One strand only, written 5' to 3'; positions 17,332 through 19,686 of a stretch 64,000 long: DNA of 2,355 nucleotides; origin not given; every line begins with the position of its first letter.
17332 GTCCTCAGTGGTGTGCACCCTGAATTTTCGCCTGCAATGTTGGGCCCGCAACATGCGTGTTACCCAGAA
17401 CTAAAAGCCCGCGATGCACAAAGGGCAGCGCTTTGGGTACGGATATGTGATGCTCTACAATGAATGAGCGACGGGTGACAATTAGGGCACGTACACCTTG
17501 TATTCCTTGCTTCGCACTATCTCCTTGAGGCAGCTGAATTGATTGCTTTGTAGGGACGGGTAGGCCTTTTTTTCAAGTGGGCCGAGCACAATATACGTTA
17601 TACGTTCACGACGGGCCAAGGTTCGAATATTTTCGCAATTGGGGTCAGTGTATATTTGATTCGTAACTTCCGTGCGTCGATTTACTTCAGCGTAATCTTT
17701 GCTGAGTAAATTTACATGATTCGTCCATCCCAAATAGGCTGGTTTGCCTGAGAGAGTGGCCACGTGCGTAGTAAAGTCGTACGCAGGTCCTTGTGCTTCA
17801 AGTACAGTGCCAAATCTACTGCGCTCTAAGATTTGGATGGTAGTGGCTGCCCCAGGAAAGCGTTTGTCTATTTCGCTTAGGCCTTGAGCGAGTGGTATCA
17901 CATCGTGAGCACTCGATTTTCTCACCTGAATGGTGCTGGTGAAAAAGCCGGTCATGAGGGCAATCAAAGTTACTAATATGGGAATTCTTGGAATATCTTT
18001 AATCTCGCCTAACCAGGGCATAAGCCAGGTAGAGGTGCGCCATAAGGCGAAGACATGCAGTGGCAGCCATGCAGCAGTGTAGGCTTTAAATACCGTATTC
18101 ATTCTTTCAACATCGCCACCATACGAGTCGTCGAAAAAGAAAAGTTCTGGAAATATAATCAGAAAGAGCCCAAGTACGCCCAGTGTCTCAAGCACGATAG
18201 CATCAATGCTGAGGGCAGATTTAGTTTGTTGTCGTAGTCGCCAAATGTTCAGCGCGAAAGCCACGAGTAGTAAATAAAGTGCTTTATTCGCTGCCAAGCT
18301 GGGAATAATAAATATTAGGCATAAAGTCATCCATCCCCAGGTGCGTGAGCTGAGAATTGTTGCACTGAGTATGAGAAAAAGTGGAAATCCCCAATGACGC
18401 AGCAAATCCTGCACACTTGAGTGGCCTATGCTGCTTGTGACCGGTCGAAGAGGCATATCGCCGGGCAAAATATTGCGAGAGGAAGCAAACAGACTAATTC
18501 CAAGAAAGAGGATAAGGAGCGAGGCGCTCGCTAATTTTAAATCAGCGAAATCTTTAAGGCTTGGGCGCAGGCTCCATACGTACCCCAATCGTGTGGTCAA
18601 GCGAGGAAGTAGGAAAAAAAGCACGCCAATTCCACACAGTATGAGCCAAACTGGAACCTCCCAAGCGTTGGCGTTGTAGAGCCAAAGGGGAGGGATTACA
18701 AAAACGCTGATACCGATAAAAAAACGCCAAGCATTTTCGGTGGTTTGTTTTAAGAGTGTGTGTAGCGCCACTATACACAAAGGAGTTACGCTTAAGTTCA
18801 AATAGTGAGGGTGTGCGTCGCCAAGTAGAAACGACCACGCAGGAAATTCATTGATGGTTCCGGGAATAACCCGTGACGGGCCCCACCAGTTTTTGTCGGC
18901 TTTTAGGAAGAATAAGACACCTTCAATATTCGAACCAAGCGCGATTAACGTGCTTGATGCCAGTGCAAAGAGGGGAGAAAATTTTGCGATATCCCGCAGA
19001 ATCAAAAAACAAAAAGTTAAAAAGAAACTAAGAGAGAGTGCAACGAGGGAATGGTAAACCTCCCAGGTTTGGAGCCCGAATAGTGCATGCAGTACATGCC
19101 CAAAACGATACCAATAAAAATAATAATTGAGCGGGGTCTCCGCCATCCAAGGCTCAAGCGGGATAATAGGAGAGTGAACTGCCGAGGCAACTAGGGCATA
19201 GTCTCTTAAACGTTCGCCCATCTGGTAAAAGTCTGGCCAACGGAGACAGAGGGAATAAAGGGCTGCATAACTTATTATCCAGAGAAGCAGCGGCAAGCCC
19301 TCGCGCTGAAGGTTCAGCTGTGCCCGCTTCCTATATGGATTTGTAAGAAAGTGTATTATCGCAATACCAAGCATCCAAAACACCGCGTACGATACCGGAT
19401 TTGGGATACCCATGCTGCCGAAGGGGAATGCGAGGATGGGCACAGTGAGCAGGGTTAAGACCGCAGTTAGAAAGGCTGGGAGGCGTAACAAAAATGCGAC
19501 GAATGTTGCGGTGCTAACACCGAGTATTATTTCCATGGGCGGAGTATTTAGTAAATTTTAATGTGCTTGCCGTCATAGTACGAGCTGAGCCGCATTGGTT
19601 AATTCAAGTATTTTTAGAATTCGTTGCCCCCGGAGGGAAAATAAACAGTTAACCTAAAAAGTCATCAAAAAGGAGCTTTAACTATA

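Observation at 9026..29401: Candidate pseudopilin O-glycosylation and disulfide-maturation island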

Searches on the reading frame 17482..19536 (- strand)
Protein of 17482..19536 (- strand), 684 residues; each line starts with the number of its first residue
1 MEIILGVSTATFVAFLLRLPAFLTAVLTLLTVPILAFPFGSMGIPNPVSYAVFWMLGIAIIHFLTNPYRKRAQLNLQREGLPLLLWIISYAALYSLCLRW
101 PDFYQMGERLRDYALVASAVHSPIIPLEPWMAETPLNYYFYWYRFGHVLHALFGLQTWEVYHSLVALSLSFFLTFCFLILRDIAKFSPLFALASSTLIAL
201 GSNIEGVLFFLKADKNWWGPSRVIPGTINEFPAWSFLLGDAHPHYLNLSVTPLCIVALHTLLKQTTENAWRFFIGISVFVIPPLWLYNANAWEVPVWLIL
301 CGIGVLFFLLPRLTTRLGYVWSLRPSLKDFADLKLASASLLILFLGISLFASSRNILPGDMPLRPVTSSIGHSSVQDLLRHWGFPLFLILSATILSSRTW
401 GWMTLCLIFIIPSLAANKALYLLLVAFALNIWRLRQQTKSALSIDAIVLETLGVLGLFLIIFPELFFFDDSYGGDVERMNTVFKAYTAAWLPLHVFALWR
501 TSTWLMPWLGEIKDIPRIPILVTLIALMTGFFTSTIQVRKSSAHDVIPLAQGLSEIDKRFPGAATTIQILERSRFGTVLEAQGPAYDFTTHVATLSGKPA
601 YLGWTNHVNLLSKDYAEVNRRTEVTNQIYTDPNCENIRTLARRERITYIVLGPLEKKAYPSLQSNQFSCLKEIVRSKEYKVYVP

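Call 4: search_protein_families(library=pfam, proteins=[window:17482-19536:-], max_evalue=0.01)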
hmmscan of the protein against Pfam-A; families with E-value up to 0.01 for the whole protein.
window:17482-19536:- (684 aa): 1 family
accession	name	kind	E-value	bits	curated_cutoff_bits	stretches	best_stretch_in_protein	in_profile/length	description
PF10060.15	DUF2298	-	2.3e-49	169.1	27.8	1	35-491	5-486/488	Uncharacterized membrane protein (DUF2298)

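Call 5: search_protein_families(library=ncbifam, proteins=[window:17482-19536:-], max_evalue=0.01)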
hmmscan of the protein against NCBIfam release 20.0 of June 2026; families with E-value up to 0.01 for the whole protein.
window:17482-19536:- (684 aa): 1 family
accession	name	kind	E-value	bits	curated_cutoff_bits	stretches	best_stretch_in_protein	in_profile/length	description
TIGR03662.1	Chlor_Arch_YYY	subfamily_domain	9.2e-65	219.6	300.25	1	87-681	99-723/727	chlor_Arch_YYY domain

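Call 40: find_homologous_proteins(query=window:17482-19536:-, max_evalue=0.00001)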
Query window:17482-19536:- (684 aa): 286 proteins with E <= 0.00001 among 8000 candidates; the best 120 are listed.
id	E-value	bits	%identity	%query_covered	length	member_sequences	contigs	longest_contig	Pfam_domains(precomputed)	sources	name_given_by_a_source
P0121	0.0e+0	1316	100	85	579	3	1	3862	PF10060.16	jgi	jgi:uncharacterized membrane protein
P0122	1.2e-238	812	54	100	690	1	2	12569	PF10060.16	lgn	-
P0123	1.2e-219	749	57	86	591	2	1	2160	PF10060.16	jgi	jgi:uncharacterized membrane protein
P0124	6.6e-198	677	49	100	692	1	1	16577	PF10060.16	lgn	-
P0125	2.6e-192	659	50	90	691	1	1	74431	PF10060.16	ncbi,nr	ncbi:MAG: hypothetical protein K1X79_03735 [Oligoflexia bacterium]|nr:hypothetical protein [Oligofle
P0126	9.5e-184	631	45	100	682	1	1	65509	PF10060.16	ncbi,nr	ncbi:MAG: hypothetical protein J0M12_00455 [Deltaproteobacteria bacterium]|nr:hypothetical protein [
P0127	3.8e-183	629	45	100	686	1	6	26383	PF10060.16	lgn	-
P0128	4.1e-183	628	45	100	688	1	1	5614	PF10060.16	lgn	-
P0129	4.3e-178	612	45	100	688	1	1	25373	PF10060.16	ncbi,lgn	-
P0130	7.6e-173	595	49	88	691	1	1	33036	PF10060.16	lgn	-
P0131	4.7e-171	589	44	100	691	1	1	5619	PF10060.16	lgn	-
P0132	2.7e-167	576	43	98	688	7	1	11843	PF10060.16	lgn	-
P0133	2.0e-165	570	42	98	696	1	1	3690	PF10060.16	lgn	-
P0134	5.0e-164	565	42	100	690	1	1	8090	PF10060.16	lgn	-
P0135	3.4e-162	559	43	98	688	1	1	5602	PF10060.16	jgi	-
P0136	9.7e-161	555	41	100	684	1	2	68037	PF10060.16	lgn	-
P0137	5.4e-157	542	41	100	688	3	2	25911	PF10060.16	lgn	-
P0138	4.0e-155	536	41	100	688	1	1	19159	PF10060.16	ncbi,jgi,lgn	ncbi:MAG: hypothetical protein RL417_1708 [Pseudomonadota bacterium]|jgi:uncharacterized membrane pr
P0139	3.2e-153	530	41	97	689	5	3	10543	PF10060.16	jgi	jgi:uncharacterized membrane protein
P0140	5.4e-153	529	40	100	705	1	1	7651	PF10060.16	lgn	-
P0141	5.1e-151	522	41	100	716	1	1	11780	PF10060.16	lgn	-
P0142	7.0e-150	519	39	100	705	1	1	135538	PF10060.16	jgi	-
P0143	2.6e-149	517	39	90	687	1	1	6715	PF10060.16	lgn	-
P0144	3.8e-149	516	41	97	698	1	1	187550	PF10060.16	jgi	-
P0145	8.0e-149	515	41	98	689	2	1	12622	PF10060.16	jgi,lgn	-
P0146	2.1e-148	514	40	100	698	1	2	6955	PF10060.16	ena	-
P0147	8.1e-148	512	40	96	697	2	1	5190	PF10060.16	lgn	-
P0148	2.7e-147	510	40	98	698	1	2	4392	PF10060.16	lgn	-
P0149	1.2e-146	508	41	91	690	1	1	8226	PF10060.16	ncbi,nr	ncbi:DUF2298 domain-containing protein [Oligoflexia bacterium]|nr:DUF2298 domain-containing protein 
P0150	1.7e-146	507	40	98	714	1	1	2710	PF10060.16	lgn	-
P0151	2.1e-146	507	40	100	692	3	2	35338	PF10060.16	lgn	-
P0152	7.9e-146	505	38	100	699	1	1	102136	PF10060.16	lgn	-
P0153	1.6e-145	504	40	97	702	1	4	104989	PF10060.16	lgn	-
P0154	9.9e-145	502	42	89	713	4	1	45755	PF10060.16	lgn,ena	-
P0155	1.5e-144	501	40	90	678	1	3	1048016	PF10060.16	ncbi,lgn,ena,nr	ncbi:MAG TPA: DUF2298 domain-containing protein [Oligoflexia bacterium]|nr:DUF2298 domain-containing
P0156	2.1e-144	501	40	100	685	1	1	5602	PF10060.16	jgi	jgi:YYY domain-containing protein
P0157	4.2e-144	500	39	99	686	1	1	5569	PF10060.16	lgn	-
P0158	1.2e-143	498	39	96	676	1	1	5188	PF10060.16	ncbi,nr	ncbi:MAG: hypothetical protein KDD42_02175, partial [Bdellovibrionales bacterium]|nr:hypothetical pr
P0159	4.5e-143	496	39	100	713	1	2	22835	PF10060.16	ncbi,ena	-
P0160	9.0e-143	495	38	100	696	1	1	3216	PF10060.16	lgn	-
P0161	4.4e-142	493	39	98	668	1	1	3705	PF10060.16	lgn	-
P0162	2.8e-141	490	39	100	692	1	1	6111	PF10060.16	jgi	-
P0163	1.6e-140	488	38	98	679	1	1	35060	PF10060.16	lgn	-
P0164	4.6e-140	486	38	100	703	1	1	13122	PF10060.16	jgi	jgi:uncharacterized membrane protein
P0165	4.8e-140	486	39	97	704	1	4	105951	PF10060.16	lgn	-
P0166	5.5e-140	486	39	100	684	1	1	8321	PF10060.16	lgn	-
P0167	7.5e-140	485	39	97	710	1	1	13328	PF10060.16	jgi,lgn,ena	-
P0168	4.4e-138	480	37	99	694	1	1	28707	PF10060.16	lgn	-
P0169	4.5e-138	480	39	100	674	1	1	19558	PF10060.16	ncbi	-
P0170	6.0e-138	479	38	100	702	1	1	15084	PF10060.16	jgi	jgi:YYY domain-containing protein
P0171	6.5e-138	479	38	99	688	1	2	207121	PF10060.16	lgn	-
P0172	7.2e-138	479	39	97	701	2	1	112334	PF10060.16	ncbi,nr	ncbi:MAG: hypothetical protein K1X83_05540 [Oligoflexia bacterium]|nr:hypothetical protein [Oligofle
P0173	2.6e-137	477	37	100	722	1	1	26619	PF10060.16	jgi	-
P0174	3.9e-137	477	38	96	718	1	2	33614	PF10060.16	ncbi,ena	-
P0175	9.6e-137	475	38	98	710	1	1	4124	PF10060.16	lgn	-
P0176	1.9e-136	474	38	100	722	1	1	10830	PF10060.16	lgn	-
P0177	3.2e-135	470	39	97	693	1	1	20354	PF10060.16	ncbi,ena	-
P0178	5.6e-135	469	38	98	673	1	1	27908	PF10060.16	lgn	-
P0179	4.0e-133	463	38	100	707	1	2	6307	PF10060.16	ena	-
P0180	8.6e-133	462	38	97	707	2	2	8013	PF10060.16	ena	-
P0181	8.8e-133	462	34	96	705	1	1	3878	PF10060.16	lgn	-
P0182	1.1e-132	462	38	96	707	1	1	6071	PF10060.16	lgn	-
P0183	1.1e-132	462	39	98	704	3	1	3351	PF10060.16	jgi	-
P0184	3.2e-132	460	37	98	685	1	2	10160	PF10060.16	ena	-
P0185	5.4e-132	460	38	97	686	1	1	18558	PF10060.16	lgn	-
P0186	8.1e-132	459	40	88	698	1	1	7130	PF10060.16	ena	-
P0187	9.9e-132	459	38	98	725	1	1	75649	PF10060.16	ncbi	-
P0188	4.5e-130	453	37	99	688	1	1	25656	PF10060.16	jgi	jgi:uncharacterized membrane protein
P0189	5.6e-130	453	37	88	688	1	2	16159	PF10060.16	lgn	-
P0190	7.1e-130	453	36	97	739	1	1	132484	PF10060.16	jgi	jgi:uncharacterized membrane protein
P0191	8.2e-130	452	39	99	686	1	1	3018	PF10060.16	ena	-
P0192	1.6e-129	451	38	96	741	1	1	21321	PF10060.16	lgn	-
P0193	4.0e-129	450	37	98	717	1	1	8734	PF10060.16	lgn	-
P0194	6.0e-129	449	38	50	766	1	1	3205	PF10060.16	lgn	-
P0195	7.5e-129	449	38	99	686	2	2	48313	PF10060.16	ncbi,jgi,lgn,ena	jgi:YYY domain-containing protein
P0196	1.0e-128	449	37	97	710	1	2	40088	PF10060.16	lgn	-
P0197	1.4e-128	448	36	98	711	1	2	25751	PF10060.16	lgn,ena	-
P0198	5.5e-128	446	38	97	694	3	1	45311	PF10060.16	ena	-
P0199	7.5e-128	446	37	88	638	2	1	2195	PF10060.16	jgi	jgi:uncharacterized membrane protein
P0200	1.4e-127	445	37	97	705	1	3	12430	PF10060.16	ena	-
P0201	3.0e-127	444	36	98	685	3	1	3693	PF10060.16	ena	-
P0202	4.5e-127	443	39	87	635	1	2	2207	PF10060.16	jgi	jgi:uncharacterized membrane protein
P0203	5.5e-127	443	39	90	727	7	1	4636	PF10060.16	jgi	-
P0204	1.7e-126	441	38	95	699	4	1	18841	PF10060.16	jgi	jgi:uncharacterized membrane protein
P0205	3.3e-126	440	49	33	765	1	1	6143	PF10060.16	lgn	-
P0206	7.6e-126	439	37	100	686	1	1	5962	PF10060.16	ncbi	-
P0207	8.3e-126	439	38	100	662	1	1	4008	PF10060.16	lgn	-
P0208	1.2e-125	439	37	100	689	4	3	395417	PF10060.16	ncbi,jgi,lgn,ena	jgi:uncharacterized membrane protein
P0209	1.8e-125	438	35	100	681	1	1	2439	PF10060.16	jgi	jgi:uncharacterized membrane protein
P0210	1.8e-125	438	36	91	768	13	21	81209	PF10060.16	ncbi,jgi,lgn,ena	jgi:uncharacterized membrane protein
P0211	3.5e-125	437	35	100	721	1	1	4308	PF10060.16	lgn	-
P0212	7.5e-125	436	35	96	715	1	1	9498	PF10060.16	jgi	jgi:uncharacterized membrane protein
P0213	3.2e-124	434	40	90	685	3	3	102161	PF10060.16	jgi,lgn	jgi:uncharacterized membrane protein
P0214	5.1e-124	433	37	97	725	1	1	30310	PF10060.16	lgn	-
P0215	5.5e-124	433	37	98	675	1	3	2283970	PF10060.16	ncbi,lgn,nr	ncbi:MAG: DUF2298 domain-containing protein [Bdellovibrionota bacterium]|nr:MAG: DUF2298 domain-cont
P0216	4.4e-123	430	40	87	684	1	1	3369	PF10060.16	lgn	-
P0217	6.0e-123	430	41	38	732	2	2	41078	PF10060.16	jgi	jgi:uncharacterized membrane protein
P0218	9.8e-123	429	38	90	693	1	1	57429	PF10060.16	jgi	jgi:uncharacterized membrane protein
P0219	1.9e-122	428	40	86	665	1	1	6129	PF10060.16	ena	-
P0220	2.9e-122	427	39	44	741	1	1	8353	PF10060.16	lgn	-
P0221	3.9e-122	427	36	97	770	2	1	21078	PF10060.16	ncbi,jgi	jgi:uncharacterized membrane protein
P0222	5.4e-122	426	36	100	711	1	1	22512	PF10060.16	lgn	-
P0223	5.7e-122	426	36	97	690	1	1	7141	PF10060.16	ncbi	-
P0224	6.2e-122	426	44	35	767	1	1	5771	PF10060.16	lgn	-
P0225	7.3e-122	426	37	53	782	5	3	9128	PF10060.16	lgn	-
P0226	1.3e-121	425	33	97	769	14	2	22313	PF10060.16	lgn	-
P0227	1.3e-121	425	42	43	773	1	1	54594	PF10060.16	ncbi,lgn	-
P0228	1.7e-121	425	34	100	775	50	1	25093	PF10060.16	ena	-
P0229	1.7e-121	425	39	87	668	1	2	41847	PF10060.16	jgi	jgi:uncharacterized membrane protein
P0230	2.0e-121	425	35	92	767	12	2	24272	PF10060.16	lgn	-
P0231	2.3e-121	424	36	98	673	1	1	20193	PF10060.16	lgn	-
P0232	2.3e-121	424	36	98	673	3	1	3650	PF10060.16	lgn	-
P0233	5.9e-121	423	36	100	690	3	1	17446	PF10060.16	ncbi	-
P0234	1.1e-120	422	38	98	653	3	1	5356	PF10060.16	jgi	jgi:uncharacterized membrane protein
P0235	1.1e-120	422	39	86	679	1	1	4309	PF10060.16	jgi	-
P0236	1.4e-120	422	36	98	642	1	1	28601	PF10060.16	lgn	-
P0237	1.8e-120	421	33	100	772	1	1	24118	PF10060.16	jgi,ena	jgi:uncharacterized membrane protein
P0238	2.1e-120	421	35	90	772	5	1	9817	PF10060.16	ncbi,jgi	jgi:uncharacterized membrane protein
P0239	3.4e-120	421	35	89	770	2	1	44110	PF10060.16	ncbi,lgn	-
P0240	4.3e-120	420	39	87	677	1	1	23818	PF10060.16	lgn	-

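Call 44: search_solved_structures(query=A3, max_evalue=1, show_alignments=1)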
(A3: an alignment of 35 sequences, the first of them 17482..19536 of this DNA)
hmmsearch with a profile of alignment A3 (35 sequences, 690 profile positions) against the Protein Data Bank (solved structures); distinct sequences matched with E-value up to 1: 0.

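Call 60: predict_structure(alignment_id=A3)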
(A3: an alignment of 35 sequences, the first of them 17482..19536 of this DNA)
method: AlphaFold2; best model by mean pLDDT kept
length: 684 residues; sequences in the alignment: 35
mean_pLDDT: 89.1   pTM: 0.92
mean pLDDT of the five models: 89.1, 89.0, 88.3, 87.0, 85.9
residues with pLDDT >= 90: 437; 70-90: 192; 50-70: 55; < 50: 0
segments of 3 or more residues with pLDDT < 50: none
pLDDT, mean of each block of 10 residues (from residue 1): 97 93 97 94 91 96 75 78 98 93 74 92 91 91 97 96 96 98 95 96 89 75 60 86 90 95 84 90 96 93 90 67 75 89 96 80 69 86 93 89 94 93 96 82 91 96 82 65 88 97 82 82 93 87 84 90 96 96 81 94 87 89 97 97 98 95 94 97 97
secondary structure, 60 per line:
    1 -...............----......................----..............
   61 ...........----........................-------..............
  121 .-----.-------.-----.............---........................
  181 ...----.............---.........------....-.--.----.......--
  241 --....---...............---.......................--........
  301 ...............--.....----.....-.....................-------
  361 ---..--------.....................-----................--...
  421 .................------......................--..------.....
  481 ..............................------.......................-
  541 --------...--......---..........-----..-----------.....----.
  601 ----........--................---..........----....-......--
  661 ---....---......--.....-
elements in order: H2-16 H21-42 H47-71 H76-99 H107-121 H141-153 H157-183 H188-200 H204-212 H219-222 H232-238 H243-246 H250-264 H268-290 H293-315 H318-322 H327-331 H333-353 H375-394 H400-415 H419-437 H444-465 H476-510 H517-539 H554-559 H563-572 H591-595 H605-612 H615-630 H634-643 E648-651 H653-658 H664-667 E671-676 E679-683

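Call 65: fold_search(model_id=the predicted structure, library=pdb)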
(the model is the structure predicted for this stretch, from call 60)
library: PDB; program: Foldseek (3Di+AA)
matches with E <= 10: 355; with E <= 0.001: 16
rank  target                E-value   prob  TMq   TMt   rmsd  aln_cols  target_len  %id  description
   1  8b6l_I                3.3e-07  1.00  0.34  0.34  18.5       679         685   13  Subtomogram average of the human Sec61-TRAP-OSTA-translocon (released 2022-12-07)
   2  6s7o_A                1.5e-06  1.00  0.37  0.38  15.4       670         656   12  Cryo-EM structure of human oligosaccharyltransferase complex OST-A (released 2019-12-18)
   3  9n9j_I                2.8e-06  1.00  0.38  0.37  16.0       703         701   13  Structure of a GRP94 folding intermediate engaged with a CCDC134- and FKBP11-bound secretory translocon (released 2025-11-19)
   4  7e9s_A                6.0e-06  1.00  0.32  0.27  14.6       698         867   12  Archaeal oligosaccharyltransferase AglB from Archaeoglobus fulgidus in complex with an inhibitory peptide and a dolich (released 2021-09-08)
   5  3wak                  1.5e-05  1.00  0.33  0.28  12.6       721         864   11  Crystal structure of the Archaeoglobus fulgidus oligosaccharyltransferase (O29867_ARCFU) in the apo form (released 2013-10-30)
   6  7zlh_A                2.4e-05  1.00  0.29  0.30  16.6       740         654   11  Cryo-EM structure of C-mannosyltransferase CeDPY19, in apo state, bound to CMT2-Fab and anti-Fab nanobody (released 2023-01-11)
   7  7zlg_A                2.8e-05  1.00  0.30  0.31  16.0       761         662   12  Cryo-EM structure of C-mannosyltransferase CeDPY19, in complex with acceptor peptide and bound to CMT2-Fab and anti-Fa (released 2023-01-11)
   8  8agb_A                3.4e-05  1.00  0.35  0.37  13.6       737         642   11  Structure of yeast oligosaccharylransferase complex with lipid-linked oligosaccharide bound (released 2022-12-07)
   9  8if8_C                4.1e-05  1.00  0.46  0.51  12.3       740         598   12  Arabinosyltransferase AftA (released 2023-05-31)
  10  7oci_F                4.1e-05  1.00  0.36  0.37  13.7       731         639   10  Cryo-EM structure of yeast Ost6p containing oligosaccharyltransferase complex (released 2022-02-16)
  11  3waj                  1.1e-04  1.00  0.34  0.30  13.6       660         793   12  Crystal structure of the Archaeoglobus fulgidus oligosaccharyltransferase (O29867_ARCFU) complex with Zn and sulfate (released 2013-10-30)
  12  7zli_A                1.1e-04  1.00  0.26  0.27  18.7       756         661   11  Cryo-EM structure of C-mannosyltransferase CeDPY19, in complex with Dol25-P-Man and bound to CMT2-Fab and anti-Fab nan (released 2023-01-11)
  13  6c26_A                1.4e-04  1.00  0.35  0.36  13.8       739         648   10  The Cryo-EM structure of a eukaryotic oligosaccharyl transferase complex (released 2018-01-31)
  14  5f15                  1.7e-04  1.00  0.37  0.44  11.8       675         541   11  Crystal Structure of ArnT from Cupriavidus metallidurans bound to Undecaprenyl phosphate (released 2016-02-17)
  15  8if8_B                2.2e-04  1.00  0.38  0.41  11.1       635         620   11  Arabinosyltransferase AftA (released 2023-05-31)
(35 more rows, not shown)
